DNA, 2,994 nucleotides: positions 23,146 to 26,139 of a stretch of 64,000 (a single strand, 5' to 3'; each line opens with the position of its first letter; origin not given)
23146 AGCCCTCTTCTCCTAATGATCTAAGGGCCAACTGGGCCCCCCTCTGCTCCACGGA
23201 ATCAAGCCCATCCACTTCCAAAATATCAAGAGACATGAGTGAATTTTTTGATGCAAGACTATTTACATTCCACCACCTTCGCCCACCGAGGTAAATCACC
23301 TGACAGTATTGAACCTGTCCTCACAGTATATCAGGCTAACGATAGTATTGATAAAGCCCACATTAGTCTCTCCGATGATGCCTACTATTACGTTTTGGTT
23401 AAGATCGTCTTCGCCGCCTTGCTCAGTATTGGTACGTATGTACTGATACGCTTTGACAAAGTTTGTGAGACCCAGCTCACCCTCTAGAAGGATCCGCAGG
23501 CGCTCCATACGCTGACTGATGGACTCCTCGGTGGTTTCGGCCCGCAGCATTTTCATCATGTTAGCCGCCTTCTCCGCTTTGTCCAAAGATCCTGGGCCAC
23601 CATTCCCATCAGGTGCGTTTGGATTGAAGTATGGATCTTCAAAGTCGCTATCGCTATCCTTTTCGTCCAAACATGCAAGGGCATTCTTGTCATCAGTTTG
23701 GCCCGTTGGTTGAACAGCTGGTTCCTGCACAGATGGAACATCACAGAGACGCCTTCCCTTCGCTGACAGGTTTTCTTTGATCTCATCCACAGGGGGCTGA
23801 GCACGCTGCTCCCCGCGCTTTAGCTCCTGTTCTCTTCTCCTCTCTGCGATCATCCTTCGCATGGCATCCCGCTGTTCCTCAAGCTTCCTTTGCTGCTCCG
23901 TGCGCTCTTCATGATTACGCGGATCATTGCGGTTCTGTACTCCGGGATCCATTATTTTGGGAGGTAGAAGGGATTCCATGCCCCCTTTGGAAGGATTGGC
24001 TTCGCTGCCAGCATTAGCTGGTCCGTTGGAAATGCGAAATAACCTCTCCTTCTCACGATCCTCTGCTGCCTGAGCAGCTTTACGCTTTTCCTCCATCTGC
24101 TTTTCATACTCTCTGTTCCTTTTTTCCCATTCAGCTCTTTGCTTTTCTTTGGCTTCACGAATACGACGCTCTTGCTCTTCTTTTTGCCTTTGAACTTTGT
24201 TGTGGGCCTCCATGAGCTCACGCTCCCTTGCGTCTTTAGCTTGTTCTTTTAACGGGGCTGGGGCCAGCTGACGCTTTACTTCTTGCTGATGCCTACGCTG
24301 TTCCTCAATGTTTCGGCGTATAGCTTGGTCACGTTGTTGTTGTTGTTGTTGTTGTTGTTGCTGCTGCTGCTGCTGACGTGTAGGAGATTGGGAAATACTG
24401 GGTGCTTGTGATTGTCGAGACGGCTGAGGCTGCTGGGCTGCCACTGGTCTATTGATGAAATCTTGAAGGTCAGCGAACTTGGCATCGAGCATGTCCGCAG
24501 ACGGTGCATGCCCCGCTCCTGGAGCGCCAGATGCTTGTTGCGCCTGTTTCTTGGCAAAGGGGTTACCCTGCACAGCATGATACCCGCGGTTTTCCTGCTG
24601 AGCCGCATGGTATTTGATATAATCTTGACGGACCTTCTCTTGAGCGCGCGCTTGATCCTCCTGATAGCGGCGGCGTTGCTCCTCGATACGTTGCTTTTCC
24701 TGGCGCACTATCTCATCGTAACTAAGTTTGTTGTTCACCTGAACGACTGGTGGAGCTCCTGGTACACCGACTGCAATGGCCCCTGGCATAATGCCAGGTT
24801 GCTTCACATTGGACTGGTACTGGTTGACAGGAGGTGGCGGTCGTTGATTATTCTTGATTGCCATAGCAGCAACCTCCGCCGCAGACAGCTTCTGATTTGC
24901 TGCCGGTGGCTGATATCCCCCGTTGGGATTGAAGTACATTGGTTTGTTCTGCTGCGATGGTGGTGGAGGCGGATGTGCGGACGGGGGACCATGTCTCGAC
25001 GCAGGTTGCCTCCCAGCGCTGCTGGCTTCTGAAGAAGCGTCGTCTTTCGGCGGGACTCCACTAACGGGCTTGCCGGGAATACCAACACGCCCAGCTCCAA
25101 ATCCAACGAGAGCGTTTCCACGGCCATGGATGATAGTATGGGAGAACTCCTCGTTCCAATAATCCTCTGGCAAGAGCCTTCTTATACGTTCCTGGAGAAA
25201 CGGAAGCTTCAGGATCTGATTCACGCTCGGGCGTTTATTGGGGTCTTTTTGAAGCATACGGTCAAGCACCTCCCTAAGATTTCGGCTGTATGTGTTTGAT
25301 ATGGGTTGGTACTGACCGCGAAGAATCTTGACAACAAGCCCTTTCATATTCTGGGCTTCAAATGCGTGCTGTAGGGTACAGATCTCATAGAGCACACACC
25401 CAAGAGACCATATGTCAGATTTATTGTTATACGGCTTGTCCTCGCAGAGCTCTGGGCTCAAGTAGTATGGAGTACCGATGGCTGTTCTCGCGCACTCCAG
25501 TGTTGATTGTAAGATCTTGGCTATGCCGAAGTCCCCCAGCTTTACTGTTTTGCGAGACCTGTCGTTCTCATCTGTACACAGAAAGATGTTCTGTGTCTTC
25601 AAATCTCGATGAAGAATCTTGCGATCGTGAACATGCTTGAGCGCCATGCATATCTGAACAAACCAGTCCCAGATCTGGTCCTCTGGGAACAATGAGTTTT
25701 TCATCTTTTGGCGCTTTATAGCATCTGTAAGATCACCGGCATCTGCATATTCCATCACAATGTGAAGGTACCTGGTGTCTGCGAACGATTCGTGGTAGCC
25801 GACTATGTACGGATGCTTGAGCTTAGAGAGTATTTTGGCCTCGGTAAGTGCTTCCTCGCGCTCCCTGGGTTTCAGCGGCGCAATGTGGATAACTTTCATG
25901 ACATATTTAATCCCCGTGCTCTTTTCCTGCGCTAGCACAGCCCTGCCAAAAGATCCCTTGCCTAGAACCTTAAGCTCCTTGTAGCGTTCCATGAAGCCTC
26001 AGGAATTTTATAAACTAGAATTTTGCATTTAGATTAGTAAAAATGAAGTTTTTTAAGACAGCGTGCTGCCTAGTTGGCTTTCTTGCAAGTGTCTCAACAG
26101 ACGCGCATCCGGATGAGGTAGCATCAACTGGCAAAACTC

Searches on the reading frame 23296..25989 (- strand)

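Call 67: search_protein_families(library=pfam, proteins=[window:23296-25989:-], max_evalue=0.001)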
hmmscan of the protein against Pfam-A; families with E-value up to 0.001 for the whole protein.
window:23296-25989:- (897 aa): 3 families
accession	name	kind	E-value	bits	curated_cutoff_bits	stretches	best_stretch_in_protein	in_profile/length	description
PF00069.31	Pkinase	-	1.6e-65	221.6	31.7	1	3-265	1-263/263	Protein kinase domain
PF07714.23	PK_Tyr_Ser-Thr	-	3e-43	148.4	23.1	1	6-260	4-255/258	Protein tyrosine and serine/threonine kinase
PF17667.7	Pkinase_fungal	-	4.4e-05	22.8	24.1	1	117-204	299-387/387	Fungal protein kinase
